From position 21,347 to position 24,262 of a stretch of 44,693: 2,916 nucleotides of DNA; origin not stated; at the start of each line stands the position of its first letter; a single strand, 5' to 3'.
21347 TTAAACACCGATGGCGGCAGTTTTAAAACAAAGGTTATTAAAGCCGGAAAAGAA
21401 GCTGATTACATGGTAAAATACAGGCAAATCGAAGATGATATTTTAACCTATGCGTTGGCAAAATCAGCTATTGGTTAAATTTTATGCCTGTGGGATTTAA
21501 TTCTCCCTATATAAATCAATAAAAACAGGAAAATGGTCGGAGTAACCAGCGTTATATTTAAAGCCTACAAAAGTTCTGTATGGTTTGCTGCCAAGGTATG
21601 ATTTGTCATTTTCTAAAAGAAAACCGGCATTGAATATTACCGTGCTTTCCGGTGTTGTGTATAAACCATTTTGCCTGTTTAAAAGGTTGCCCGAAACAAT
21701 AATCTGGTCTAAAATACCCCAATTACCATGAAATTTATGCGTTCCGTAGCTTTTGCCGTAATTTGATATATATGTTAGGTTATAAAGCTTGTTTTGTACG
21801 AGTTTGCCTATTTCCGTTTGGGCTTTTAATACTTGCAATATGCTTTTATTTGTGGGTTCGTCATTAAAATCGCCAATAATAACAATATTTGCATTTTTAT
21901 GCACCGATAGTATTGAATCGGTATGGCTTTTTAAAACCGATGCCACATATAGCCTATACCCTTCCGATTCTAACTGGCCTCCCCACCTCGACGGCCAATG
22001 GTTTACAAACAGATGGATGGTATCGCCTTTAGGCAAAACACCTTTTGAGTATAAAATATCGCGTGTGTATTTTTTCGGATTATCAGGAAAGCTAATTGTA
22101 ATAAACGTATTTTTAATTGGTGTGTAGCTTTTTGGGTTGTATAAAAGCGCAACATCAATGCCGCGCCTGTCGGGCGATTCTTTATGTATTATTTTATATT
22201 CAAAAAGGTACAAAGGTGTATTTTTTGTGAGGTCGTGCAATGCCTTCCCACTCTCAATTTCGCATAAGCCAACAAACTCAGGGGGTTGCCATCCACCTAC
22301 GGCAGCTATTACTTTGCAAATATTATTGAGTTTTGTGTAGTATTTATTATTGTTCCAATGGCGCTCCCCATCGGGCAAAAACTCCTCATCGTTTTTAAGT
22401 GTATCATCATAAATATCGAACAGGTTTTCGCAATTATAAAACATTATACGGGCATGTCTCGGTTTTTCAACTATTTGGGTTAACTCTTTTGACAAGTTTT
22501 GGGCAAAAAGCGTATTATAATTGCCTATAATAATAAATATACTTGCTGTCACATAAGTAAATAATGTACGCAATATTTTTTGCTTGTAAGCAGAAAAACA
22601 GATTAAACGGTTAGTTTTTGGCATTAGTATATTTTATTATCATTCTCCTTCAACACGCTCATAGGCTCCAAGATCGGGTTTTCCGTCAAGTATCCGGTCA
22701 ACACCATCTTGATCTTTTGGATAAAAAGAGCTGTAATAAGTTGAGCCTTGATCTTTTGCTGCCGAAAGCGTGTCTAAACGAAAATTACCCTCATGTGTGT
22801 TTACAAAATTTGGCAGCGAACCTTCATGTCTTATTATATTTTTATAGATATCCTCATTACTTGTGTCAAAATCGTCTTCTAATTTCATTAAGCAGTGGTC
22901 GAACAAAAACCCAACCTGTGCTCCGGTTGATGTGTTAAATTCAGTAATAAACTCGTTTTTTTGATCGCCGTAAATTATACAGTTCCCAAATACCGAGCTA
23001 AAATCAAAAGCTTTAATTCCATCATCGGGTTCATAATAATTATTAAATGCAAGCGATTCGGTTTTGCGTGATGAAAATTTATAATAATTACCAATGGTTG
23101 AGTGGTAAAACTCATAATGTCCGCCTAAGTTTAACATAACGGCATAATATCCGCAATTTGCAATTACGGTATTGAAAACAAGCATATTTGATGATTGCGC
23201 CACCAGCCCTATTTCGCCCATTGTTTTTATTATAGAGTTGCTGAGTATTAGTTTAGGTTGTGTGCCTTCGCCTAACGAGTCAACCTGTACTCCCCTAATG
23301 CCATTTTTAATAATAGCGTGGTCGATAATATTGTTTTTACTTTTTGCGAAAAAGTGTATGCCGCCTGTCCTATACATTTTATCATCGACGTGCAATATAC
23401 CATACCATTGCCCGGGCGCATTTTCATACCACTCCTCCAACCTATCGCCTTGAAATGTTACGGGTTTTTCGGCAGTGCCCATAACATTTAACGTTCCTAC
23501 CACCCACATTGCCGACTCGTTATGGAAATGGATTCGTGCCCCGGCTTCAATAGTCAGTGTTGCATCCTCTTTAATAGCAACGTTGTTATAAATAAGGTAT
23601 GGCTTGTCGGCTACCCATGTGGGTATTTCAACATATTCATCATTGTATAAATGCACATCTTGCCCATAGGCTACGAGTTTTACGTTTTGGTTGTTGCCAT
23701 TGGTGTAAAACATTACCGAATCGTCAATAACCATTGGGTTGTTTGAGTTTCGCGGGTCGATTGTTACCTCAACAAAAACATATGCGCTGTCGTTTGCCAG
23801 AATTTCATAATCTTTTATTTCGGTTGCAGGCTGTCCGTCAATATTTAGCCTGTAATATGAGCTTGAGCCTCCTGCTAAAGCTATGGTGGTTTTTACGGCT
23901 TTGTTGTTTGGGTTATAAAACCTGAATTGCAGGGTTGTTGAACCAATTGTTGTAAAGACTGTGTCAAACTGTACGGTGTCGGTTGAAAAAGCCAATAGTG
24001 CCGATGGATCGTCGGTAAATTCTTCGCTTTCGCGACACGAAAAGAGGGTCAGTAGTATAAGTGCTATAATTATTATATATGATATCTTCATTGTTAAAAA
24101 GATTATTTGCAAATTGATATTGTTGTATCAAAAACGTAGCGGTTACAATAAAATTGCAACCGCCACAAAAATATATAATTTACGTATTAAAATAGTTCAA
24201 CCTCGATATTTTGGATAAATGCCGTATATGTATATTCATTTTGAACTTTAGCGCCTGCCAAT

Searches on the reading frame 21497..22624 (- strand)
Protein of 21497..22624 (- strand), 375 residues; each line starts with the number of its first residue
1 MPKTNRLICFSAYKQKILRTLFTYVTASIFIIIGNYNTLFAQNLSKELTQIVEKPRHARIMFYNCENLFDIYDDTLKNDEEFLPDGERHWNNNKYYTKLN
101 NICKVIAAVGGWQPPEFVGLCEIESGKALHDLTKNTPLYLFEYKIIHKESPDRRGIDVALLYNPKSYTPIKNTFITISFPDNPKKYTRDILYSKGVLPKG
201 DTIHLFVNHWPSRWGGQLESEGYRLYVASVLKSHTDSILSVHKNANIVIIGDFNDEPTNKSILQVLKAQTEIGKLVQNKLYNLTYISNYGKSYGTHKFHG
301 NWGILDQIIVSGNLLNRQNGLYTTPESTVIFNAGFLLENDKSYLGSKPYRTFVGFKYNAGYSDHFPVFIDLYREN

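Call 9: search_protein_families(library=pfam, proteins=[window:21497-22624:-], max_evalue=0.001)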
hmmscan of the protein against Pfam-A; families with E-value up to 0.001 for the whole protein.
window:21497-22624:- (375 aa): 2 families
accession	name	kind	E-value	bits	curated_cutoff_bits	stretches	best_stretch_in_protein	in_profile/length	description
PF19580.5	Exo_endo_phos_3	-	7.9e-97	324.5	27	1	60-372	2-310/311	Endonuclease/Exonuclease/phosphatase family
PF03372.29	Exo_endo_phos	-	0.00033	20.9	24.5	0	235-327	105-219/225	Endonuclease/Exonuclease/phosphatase family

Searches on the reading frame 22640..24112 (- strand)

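Call 9: search_protein_families(library=pfam, proteins=[window:22640-24112:-], max_evalue=0.001)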
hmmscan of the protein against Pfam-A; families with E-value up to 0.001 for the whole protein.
window:22640-24112:- (490 aa): 1 family
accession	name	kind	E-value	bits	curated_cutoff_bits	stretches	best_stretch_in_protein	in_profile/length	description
PF13229.12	Beta_helix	-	1.6e-05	25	25.9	1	249-340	69-158/158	Right handed beta helix region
